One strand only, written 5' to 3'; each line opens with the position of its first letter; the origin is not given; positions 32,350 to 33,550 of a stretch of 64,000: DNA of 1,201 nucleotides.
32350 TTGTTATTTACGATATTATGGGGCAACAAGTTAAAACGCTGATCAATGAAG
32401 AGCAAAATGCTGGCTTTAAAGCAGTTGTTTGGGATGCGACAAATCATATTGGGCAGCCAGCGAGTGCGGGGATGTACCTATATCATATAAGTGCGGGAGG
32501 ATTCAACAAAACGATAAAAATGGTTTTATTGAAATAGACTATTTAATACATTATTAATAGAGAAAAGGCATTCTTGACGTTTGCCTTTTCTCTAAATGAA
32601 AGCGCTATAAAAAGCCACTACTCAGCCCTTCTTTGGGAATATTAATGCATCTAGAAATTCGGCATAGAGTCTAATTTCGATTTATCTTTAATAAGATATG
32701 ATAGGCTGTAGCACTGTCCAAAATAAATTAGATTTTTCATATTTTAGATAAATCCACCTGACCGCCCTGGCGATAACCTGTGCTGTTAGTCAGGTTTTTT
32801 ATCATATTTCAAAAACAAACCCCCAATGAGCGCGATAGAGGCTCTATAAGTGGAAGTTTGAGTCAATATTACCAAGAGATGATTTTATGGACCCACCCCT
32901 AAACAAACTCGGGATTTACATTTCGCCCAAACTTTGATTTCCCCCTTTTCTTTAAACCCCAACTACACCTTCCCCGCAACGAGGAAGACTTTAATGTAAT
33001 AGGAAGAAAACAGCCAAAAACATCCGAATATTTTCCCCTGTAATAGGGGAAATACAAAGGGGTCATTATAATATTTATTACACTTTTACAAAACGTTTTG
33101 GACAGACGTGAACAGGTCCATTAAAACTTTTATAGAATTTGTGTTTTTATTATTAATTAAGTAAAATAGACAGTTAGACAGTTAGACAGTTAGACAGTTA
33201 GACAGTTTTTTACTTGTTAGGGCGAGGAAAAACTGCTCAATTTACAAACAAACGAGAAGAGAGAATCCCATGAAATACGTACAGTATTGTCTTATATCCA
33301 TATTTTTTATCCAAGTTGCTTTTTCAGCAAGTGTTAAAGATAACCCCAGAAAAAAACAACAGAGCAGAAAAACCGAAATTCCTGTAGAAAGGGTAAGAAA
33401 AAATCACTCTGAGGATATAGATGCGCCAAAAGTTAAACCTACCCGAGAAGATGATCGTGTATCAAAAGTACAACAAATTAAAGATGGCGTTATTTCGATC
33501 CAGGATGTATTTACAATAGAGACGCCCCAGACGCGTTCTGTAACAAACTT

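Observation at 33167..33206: Perfect (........)x5 tandem repeat in the promoter region of the Pmp-like giant adhesin gene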

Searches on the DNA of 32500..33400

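Call 63: search_rna_families(source=window, start=32500, end=33400, threshold=evalue, max_evalue=1)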
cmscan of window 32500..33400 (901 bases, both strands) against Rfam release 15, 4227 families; matches with E-value up to 1: 1.
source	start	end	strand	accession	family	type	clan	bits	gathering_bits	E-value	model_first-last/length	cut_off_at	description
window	32559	32593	-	RF03623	mir-1252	Gene; miRNA;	-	21.7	70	0.7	1-65/65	no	mir-1252 microRNA precursor family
